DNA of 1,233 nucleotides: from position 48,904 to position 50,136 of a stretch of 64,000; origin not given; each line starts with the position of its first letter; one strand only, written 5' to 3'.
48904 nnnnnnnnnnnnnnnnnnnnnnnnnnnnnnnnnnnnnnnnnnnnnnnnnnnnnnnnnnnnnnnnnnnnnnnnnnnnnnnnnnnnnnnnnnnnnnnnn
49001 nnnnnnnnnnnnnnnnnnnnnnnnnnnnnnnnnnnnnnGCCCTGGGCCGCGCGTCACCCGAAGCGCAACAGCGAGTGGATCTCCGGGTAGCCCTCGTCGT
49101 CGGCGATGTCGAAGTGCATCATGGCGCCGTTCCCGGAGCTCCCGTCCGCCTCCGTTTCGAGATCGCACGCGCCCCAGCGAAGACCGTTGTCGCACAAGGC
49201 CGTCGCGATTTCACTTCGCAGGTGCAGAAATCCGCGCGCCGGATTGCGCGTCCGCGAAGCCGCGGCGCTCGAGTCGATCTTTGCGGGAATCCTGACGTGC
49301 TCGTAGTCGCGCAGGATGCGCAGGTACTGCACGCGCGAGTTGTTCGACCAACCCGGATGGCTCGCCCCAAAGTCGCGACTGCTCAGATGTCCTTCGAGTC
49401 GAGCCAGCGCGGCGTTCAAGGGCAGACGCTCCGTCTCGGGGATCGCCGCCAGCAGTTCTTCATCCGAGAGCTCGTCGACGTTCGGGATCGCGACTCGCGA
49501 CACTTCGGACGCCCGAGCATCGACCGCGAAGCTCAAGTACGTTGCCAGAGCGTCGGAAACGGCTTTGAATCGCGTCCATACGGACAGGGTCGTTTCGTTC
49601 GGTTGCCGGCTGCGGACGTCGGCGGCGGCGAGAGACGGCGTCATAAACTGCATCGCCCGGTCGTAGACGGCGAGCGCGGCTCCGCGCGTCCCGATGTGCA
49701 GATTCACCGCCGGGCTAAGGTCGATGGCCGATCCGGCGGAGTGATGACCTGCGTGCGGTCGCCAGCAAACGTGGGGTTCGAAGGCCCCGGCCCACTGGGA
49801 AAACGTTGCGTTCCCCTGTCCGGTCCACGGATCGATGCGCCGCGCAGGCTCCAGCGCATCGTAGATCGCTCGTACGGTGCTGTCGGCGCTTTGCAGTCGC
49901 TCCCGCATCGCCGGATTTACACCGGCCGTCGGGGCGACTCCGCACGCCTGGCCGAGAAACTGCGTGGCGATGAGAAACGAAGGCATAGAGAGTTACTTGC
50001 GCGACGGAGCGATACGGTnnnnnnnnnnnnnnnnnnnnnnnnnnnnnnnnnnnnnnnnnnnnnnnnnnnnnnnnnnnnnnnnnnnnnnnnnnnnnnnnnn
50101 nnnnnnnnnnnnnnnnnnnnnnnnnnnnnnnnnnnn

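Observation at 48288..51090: Compact six-gene orphan operon with no recognisable pathway (best candidate for an undescribed system)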

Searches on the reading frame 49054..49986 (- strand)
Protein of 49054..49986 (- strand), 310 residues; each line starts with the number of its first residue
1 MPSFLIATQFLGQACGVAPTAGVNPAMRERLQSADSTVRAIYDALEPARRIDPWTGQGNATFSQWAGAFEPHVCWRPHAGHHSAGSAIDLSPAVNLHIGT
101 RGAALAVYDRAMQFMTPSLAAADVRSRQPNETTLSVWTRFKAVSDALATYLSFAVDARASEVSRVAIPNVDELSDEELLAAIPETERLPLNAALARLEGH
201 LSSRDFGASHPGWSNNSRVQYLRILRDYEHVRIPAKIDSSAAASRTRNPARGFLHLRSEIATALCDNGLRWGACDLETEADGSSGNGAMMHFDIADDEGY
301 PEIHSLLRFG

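Call 3: search_protein_families(library=pfam, max_evalue=1, proteins=[window:49054-49986:-])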
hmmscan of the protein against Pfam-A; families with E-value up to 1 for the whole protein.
window:49054-49986:- (310 aa): 1 family
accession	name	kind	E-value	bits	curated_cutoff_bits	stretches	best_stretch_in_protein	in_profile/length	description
PF25406.1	PH_31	-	0.14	12.3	29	1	68-138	78-147/183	PH-like domain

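Call 4: search_protein_families(library=ncbifam, max_evalue=1, proteins=[window:49054-49986:-])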
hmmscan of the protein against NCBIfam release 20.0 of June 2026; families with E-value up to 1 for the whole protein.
window:49054-49986:- (310 aa): 0 families

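Call 5: search_protein_families(library=phrogs, max_evalue=1, proteins=[window:49054-49986:-])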
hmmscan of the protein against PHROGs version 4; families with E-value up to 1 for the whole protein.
window:49054-49986:- (310 aa): 0 families

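Call 6: search_protein_families(library=padloc, max_evalue=1, proteins=[window:49054-49986:-])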
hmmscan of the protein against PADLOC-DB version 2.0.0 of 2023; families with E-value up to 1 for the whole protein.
window:49054-49986:- (310 aa): 0 families

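Call 9: find_encoding_contigs(protein=window:49054-49986:-, flank=10000, max_places=10)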
Protein window:49054-49986:- (310 aa): 4 contigs read that carry it; 4 places shown.
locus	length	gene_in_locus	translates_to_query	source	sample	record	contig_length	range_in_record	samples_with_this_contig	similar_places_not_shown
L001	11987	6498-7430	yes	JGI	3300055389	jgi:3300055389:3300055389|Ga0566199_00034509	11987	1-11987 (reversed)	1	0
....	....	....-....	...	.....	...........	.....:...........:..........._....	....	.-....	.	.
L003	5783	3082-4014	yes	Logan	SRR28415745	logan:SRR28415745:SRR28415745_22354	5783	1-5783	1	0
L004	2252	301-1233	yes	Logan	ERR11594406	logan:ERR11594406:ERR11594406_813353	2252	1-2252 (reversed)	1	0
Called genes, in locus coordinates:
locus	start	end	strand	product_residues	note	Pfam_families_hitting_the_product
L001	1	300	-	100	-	?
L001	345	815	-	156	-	-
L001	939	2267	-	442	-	PF01590:GAF (faint), PF13185:GAF_2 (faint), PF13428:TPR_14 (faint), PF00486:Trans_reg_C, PF14559:TPR_19 (faint), PF03704:BTAD, PF07719:TPR_2 (faint), PF13176:TPR_7 (faint)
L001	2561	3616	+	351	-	PF00070:Pyr_redox (weak), PF00890:FAD_binding_2 (weak), PF01266:DAO, PF01494:FAD_binding_3 (faint), PF07992:Pyr_redox_2 (faint), PF13450:NAD_binding_8 (weak)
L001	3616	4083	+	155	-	PF00578:AhpC-TSA, PF08534:Redoxin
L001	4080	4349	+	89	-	-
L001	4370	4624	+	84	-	-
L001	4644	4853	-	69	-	-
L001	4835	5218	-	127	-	-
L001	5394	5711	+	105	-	-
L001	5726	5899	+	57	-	-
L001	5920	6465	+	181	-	-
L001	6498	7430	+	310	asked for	-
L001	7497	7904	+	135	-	-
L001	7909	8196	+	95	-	-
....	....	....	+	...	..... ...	-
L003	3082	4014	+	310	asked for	-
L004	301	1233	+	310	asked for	-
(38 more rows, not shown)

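Call 10: find_homologous_proteins(query=window:49054-49986:-, max_evalue=0.001)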
Query window:49054-49986:- (310 aa): 124 proteins with E <= 0.001 among 5883 candidates; the best 120 are listed.
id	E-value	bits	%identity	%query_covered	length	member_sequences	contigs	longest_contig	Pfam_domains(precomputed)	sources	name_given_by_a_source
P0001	4.9e-205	698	100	100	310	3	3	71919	-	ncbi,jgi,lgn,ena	jgi:hypothetical protein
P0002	1.8e-131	456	66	100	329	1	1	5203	-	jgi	jgi:hypothetical protein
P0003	3.0e-131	455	66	100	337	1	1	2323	-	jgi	jgi:hypothetical protein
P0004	4.0e-129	448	66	100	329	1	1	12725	-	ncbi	-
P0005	8.3e-129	447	67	100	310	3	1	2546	-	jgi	jgi:hypothetical protein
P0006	1.0e-128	447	65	100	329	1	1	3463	-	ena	-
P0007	1.4e-128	447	65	100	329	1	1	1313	-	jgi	jgi:hypothetical protein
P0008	1.8e-128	446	65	100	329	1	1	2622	-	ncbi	-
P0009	4.8e-128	445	62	100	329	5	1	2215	-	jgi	jgi:hypothetical protein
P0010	1.0e-127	444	67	100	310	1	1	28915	-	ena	-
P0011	1.2e-126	440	64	100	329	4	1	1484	-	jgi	jgi:hypothetical protein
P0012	1.4e-126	440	64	100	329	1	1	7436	-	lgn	-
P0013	1.7e-126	440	64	100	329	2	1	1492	-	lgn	-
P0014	9.7e-126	437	64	100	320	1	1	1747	-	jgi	jgi:hypothetical protein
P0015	1.9e-125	436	64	100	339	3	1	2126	-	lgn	-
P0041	3.4e-116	406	59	100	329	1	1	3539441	-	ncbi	-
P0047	5.8e-113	395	62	100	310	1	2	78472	-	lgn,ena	-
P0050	2.3e-111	390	61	100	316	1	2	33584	PF13539.12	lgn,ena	-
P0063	1.5e-96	341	55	100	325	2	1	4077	PF13539.12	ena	-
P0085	2.4e-68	249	46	97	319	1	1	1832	PF13539.12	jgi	jgi:hypothetical protein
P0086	1.1e-67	247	46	96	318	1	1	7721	PF13539.12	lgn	-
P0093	1.2e-55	207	41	94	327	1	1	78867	-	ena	-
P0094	2.2e-48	183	40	92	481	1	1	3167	PF13699.12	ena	-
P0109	1.6e-34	138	36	96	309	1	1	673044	-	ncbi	ncbi:hypothetical protein ACWF0M_00710 [Kribbella sp. NPDC055110]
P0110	2.8e-33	134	33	97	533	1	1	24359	PF13699.12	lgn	-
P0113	6.4e-31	126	35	96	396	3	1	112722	-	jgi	jgi:hypothetical protein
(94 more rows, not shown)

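Call 13: find_related_loci(query=A1, collection=genome_contigs, flank=7000)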
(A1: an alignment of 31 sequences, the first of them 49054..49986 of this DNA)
Query A1 (310 aa) in genome_contigs; peptide patterns used: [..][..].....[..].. (x = any residue, [..] = any of these).
31 stretches matched a pattern; 22 encode a relative of the query (tblastn E <= 1e-3); 22 distinct loci.
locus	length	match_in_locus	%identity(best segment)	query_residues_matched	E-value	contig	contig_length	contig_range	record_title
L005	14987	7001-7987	63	1-310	2e-132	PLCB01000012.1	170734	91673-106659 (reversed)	MAG: Candidatus Zemynaea palustris isolate palsa_1498 73.20111000_P3M.21_contig_1487, whole genome shotgun sequence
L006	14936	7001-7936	65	1-310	2e-129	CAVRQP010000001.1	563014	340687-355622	MAG: Candidatus Eremiobacteraeota bacterium isolate MFD09603.bin.2.130 genome assembly, contig: contig_11318, whole geno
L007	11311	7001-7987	64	1-310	4e-129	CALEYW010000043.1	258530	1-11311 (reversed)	MAG TPA_asm: uncultured candidate division WPS-2 bacterium isolate SRR5457059_bin.50_CONCOCT_v1.1_MAG genome assembly, c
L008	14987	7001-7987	60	1-310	8e-125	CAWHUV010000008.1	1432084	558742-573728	MAG: Candidatus Eremiobacteraeota bacterium isolate MFD03346.bin.3.111 genome assembly, contig: contig_8558, whole genom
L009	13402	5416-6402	62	1-310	3e-122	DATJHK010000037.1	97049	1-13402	MAG TPA_asm: Candidatus Limnocylindria bacterium isolate SMAG_U15510 k141_1875358, whole genome shotgun sequence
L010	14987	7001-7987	59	1-310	3e-117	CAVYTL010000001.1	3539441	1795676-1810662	MAG: Candidatus Eremiobacteraeota bacterium isolate MFD09603.bin.2.222 genome assembly, contig: contig_1361, whole genom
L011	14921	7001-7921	56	1-310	8e-105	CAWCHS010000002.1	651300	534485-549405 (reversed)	MAG: Candidatus Eremiobacteraeota bacterium isolate MFD09603.bin.1.397 genome assembly, contig: contig_11405, whole geno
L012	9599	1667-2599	59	1-310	1e-104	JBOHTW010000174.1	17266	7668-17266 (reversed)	MAG: Vulcanimicrobiaceae bacterium isolate TC-B2_metabat2.bin.13_sub k127_428397, whole genome shotgun sequence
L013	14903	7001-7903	53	1-310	7e-102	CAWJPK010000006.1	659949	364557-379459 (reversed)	MAG: Candidatus Eremiobacteraeota bacterium isolate MFD04463.bin.2.23 genome assembly, contig: contig_7350, whole genome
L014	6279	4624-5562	53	1-310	2e-101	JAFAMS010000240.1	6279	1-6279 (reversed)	MAG: Vulcanimicrobiota bacterium isolate CP_BE_RX_R1_14 BE_RX_R1_k147_268704, whole genome shotgun sequence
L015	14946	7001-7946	61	1-310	1e-78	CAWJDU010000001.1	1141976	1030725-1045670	MAG: Candidatus Eremiobacteraeota bacterium isolate MFD09603.bin.2.280 genome assembly, contig: contig_2942, whole genom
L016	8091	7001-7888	37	2-301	4e-49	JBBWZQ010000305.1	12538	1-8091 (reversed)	MAG: Micromonosporaceae bacterium isolate Holy_114 scaffold_1345823, whole genome shotgun sequence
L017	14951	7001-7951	35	2-300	3e-52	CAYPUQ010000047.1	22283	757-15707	MAG TPA_asm: uncultured Solibacteraceae bacterium isolate SRP217488_co1_14 genome assembly, contig: NODE_1316_length_222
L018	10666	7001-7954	35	2-299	7e-42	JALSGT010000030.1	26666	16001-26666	MAG: Chromatiales bacterium isolate 354-166_maxbin2_scaf2bin.125_VB 354-166_scaffold_1666_c1, whole genome shotgun seque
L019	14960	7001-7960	34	2-299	7e-39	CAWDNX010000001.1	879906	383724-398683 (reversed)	MAG: Methanotrichaceae archaeon isolate MFD04716.bin.2.158 genome assembly, contig: contig_10065, whole genome shotgun s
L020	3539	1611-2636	30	2-297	1e-36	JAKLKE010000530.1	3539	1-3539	MAG: Myxococcota bacterium isolate MAG.430 MAG.430-NODE_530_length_3539_cov_3.787695, whole genome shotgun sequence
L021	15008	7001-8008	30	2-294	7e-35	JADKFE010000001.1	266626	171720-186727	MAG: Deltaproteobacteria bacterium isolate Rand_18-Q3-R56-63_MAXAC.001 tig00001975-10-2668310, whole genome shotgun sequ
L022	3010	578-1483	31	21-294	6e-34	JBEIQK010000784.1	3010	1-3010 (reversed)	MAG: Alphaproteobacteria bacterium isolate Sample-107-S7-bin-128 Sample_107_S7-bin_128-k141_1612986, whole genome shotgu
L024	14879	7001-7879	32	5-295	7e-31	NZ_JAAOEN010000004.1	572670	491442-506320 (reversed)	Phytoactinopolyspora limicola strain HAJB-30 Scaffold4, whole genome shotgun sequence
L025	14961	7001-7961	38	2-300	3e-31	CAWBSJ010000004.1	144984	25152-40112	MAG: uncultured Solirubrobacteraceae bacterium isolate MFD01916.bin.3.131 genome assembly, contig: contig_14919, whole g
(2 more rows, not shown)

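Call 21: predict_structure(alignment_id=A1)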
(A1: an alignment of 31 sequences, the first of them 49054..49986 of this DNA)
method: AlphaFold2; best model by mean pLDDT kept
length: 310 residues; sequences in the alignment: 31
mean_pLDDT: 90.0   pTM: 0.89
mean pLDDT of the five models: 90.0, 90.0, 89.5, 88.7, 87.4
residues with pLDDT >= 90: 220; 70-90: 65; 50-70: 20; < 50: 5
segments of 3 or more residues with pLDDT < 50: 308-310
pLDDT, mean of each block of 10 residues (from residue 1): 88 88 95 98 98 94 90 88 93 89 92 82 92 97 97 96 90 97 96 97 92 92 97 74 77 96 98 80 72 92 60
secondary structure, 60 per line:
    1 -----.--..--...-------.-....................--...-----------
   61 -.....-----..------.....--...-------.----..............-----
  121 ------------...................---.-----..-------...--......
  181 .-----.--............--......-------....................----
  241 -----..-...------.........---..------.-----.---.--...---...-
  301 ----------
elements in order: E13-15 H25-44 H62-66 H80-84 E87-89 H102-115 H133-151 H175-181 H190-201 H204-209 H217-235 H258-266 E291-293

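Call 23: search_solved_structures(query=A1, max_evalue=10, show_alignments=2)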
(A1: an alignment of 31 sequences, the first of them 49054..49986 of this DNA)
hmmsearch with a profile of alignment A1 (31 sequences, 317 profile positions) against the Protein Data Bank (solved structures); distinct sequences matched with E-value up to 10: 1.
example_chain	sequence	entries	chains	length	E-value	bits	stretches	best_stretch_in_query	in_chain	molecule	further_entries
7avh_A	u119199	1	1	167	0.13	14.9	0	2-70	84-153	LPXTG cell wall surface protein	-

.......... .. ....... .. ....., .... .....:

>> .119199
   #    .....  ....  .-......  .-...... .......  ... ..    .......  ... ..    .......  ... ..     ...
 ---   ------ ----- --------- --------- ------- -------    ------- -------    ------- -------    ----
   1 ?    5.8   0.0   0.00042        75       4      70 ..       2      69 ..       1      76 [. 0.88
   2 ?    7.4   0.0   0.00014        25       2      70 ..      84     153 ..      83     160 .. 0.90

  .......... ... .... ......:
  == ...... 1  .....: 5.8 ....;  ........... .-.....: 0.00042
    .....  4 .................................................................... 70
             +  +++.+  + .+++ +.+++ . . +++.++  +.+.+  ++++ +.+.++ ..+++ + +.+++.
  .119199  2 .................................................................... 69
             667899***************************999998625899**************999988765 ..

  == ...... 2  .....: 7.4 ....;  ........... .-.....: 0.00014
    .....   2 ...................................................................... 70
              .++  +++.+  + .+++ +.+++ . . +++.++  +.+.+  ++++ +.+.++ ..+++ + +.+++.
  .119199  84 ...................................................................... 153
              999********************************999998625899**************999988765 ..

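Call 24: fold_search(model_id=the predicted structure, library=pdb)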
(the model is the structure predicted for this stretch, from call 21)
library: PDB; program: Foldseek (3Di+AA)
matches with E <= 10: 92; with E <= 0.001: 0
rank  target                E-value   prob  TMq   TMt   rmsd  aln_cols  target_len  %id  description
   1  3age_A                4.5e-01  0.04  0.14  0.11  16.2       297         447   10  Crystal structure of Mglu in its L-glutamate binding form in the presence of 4.3M NaCl (released 2011-04-13)
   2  7u0h_b                1.5e+00  0.05  0.12  0.08  13.9       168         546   12  State NE1 nucleolar 60S ribosome biogenesis intermediate - Overall model (released 2022-12-14)
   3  6elz_b                1.5e+00  0.03  0.10  0.08  16.1       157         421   15  State E (TAP-Flag-Ytm1 E80A) - Visualizing the assembly pathway of nucleolar pre-60S ribosomes (released 2017-12-27)
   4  4tpo                  2.2e+00  0.02  0.12  0.10  21.3       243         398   13  High-resolution structure of TxtE with bound tryptophan substrate (released 2014-09-10)
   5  7nac_b                2.6e+00  0.03  0.11  0.08  15.1       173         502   12  State E2 nucleolar 60S ribosomal biogenesis intermediate - Composite model (released 2022-11-09)
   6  7oh3_b                3.2e+00  0.02  0.12  0.09  17.8       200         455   12  Nog1-TAP associated immature ribosomal particle population B from S. cerevisiae (released 2021-11-03)
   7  2x0c                  3.2e+00  0.02  0.12  0.12  18.0       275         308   12  Crystal Structure of the R7R8 domains of Talin (released 2010-07-07)
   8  9nkg_d                3.4e+00  0.03  0.09  0.10  14.1       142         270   13  Structure of substrate engaged MIDN-bound human 26S proteasome, EB-MIDN (Composite map) (released 2025-05-07)
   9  6tlc_A                3.4e+00  0.02  0.07  0.05  14.7       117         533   12  Unphosphorylated human STAT3 in complex with MS3-6 monobody (released 2020-07-22)
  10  8v83_b                3.6e+00  0.03  0.11  0.09  14.6       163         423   10  60S ribosome biogenesis intermediate (Dbp10 pre-catalytic structure - Overall map) (released 2024-05-01)
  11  6yjj                  3.8e+00  0.03  0.08  0.08  13.2       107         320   13  Structure of CYRI-B (FAM49B) from Rhincodon typus (selenomethionine derivative) (released 2020-10-14)
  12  2e87                  3.8e+00  0.03  0.12  0.10  16.6       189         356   14  Crystal structure of hypothetical GTP-binding protein PH1320 from Pyrococcus horikoshii OT3, in complex with GDP (released 2007-07-24)
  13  6dv1_B                4.0e+00  0.01  0.11  0.16  22.4       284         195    7  Crystal structure of the alpha-E-catenin actin-binding domain (released 2018-12-19)
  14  8idt_4                4.2e+00  0.02  0.10  0.06  15.0       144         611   11  human nuclear pre-60S ribosomal particle - State G (released 2023-08-09)
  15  6lu8_4                4.2e+00  0.02  0.11  0.06  17.1       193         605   10  Cryo-EM structure of a human pre-60S ribosomal subunit - state A (released 2020-08-26)
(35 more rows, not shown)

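Call 25: search_protein_families(library=pfam, alignment_id=A1, max_evalue=1)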
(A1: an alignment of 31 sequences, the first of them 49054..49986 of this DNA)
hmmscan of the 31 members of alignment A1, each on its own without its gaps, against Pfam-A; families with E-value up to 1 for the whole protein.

A. member 1, window:49054-49986:- (310 aa): 1 family
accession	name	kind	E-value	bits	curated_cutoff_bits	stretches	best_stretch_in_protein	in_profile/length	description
PF25406.1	PH_31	-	0.14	12.3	29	1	68-138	78-147/183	PH-like domain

B. families by the number of members that match (of 31 scanned): 7 families
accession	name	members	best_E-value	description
PF13539.11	Peptidase_M15_4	29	7.6e-06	D-alanyl-D-alanine carboxypeptidase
PF02557.22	VanY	4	0.031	D-alanyl-D-alanine carboxypeptidase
PF00823.25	PPE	1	0.051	PPE family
PF03466.25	LysR_substrate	1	0.051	LysR substrate binding domain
PF13376.11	OmdA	1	0.076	Bacteriocin-protection, YdeI or OmpD-Associated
PF23976.1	DUF7302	1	0.13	Family of unknown function (DUF7302)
PF25406.1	PH_31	1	0.14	PH-like domain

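Call 28: find_encoding_contigs(protein=P0110, flank=8000, max_places=2)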
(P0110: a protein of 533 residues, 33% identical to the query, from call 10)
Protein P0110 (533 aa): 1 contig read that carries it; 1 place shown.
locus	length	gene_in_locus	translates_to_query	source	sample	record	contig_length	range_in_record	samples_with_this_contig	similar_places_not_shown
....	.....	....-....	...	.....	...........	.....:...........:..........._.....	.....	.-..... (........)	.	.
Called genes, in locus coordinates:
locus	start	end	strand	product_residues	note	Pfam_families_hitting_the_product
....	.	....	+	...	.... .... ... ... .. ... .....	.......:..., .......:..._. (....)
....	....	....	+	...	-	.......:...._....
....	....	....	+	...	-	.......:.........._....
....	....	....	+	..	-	-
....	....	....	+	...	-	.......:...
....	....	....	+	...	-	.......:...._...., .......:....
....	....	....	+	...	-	-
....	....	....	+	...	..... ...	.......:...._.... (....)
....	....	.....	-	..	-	-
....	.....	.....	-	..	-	?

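Call 29: find_encoding_contigs(protein=P0113, flank=8000, max_places=2)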
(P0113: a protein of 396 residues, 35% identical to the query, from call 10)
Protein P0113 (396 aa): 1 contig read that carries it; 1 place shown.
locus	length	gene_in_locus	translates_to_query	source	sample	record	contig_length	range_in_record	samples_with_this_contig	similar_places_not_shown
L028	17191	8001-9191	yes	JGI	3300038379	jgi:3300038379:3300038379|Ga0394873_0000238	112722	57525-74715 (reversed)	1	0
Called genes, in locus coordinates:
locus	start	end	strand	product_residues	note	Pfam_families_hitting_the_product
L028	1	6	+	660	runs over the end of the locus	-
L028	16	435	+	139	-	-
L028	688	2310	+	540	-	PF13884:Peptidase_S74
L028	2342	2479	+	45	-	-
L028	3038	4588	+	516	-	-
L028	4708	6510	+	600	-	-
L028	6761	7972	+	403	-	-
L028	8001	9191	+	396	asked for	-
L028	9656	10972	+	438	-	-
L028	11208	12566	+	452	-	PF13699:eCIS_core, PF08239:SH3_3 (weak)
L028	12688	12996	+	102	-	-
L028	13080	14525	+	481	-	-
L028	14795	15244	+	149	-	-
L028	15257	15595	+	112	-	-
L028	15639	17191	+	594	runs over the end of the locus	-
